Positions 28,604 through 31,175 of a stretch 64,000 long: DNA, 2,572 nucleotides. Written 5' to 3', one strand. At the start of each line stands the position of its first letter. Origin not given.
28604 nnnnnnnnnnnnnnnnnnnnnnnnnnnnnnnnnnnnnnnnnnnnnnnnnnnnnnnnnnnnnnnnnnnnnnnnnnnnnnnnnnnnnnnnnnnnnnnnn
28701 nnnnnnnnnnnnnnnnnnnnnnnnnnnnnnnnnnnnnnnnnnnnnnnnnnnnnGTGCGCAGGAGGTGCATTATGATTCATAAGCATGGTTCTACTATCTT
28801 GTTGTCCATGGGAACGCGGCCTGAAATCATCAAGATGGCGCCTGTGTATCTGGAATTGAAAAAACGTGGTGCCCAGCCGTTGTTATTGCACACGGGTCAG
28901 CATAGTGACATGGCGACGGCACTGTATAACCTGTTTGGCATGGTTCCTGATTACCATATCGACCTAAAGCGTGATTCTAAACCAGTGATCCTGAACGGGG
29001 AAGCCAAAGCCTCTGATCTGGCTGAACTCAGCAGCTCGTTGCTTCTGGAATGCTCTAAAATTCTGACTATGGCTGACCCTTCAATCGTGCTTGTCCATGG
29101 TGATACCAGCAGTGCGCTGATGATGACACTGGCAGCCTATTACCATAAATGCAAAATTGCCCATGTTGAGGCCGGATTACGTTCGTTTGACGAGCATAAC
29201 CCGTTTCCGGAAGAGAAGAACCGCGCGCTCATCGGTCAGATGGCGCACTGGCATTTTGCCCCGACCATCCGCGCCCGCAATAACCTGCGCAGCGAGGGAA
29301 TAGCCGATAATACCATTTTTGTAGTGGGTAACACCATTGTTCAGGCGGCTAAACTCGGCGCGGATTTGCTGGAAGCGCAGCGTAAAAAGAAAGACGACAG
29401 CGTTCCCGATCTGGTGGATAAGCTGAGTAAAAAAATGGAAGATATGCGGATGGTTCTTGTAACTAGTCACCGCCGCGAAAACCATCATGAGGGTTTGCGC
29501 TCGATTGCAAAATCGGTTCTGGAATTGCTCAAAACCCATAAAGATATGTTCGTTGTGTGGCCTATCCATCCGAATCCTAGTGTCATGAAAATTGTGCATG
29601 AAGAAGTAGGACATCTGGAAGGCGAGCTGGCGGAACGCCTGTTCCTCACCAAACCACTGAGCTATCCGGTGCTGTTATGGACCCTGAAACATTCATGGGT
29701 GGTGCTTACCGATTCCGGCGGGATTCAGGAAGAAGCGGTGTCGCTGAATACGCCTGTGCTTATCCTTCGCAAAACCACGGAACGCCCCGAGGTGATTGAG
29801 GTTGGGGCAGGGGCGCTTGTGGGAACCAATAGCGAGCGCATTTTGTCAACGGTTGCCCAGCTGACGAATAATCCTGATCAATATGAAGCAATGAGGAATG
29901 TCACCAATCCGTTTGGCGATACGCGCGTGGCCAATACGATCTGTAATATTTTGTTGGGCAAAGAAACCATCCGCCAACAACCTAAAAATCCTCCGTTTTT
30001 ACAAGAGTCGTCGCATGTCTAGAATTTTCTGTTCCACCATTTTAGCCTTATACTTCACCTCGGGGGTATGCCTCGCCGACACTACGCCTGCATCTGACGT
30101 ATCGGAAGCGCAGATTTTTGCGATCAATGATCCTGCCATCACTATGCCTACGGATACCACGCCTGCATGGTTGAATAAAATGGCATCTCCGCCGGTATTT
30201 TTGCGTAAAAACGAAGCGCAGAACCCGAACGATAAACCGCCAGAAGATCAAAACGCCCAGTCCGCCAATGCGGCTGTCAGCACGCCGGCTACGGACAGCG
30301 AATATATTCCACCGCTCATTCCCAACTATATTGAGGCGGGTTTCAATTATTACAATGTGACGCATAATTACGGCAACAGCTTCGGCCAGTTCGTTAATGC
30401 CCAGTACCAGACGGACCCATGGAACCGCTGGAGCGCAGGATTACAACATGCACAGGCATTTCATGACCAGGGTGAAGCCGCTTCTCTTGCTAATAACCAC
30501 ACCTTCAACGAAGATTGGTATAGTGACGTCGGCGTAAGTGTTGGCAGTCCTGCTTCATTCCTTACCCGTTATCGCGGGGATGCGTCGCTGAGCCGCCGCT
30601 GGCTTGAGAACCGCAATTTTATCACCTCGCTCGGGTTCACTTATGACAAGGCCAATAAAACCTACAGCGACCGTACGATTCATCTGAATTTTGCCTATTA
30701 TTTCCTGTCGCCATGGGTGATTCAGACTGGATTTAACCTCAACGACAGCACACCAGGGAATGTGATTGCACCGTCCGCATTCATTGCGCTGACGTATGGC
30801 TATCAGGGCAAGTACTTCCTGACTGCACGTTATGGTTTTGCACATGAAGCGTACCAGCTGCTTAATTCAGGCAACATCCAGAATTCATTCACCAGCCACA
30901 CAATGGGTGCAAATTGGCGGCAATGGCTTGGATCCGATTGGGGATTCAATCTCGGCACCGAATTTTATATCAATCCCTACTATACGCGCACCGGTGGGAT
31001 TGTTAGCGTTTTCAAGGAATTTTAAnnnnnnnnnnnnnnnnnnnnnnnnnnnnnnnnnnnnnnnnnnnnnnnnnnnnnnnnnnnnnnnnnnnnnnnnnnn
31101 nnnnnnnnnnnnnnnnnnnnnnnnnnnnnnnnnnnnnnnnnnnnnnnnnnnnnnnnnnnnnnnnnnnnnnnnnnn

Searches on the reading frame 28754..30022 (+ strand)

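Call 8: search_protein_families(library=pfam, proteins=[window:28754-30022:+], max_evalue=0.001)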
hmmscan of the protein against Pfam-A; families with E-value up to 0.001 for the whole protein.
window:28754-30022:+ (422 aa): 1 family
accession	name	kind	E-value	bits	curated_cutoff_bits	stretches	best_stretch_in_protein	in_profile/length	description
PF02350.25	Epimerase_2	-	5.9e-95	318.5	30.6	1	35-400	3-346/347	UDP-N-acetylglucosamine 2-epimerase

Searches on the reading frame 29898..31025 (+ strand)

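Call 8: search_protein_families(library=pfam, proteins=[window:29898-31025:+], max_evalue=0.001)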
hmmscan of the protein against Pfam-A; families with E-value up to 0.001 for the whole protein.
window:29898-31025:+ (375 aa): 1 family
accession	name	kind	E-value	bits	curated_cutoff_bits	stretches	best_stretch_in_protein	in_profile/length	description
PF19413.5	YaiO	-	8.2e-20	71.9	23.9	1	143-320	2-173/173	YaiO membrane beta barrel domain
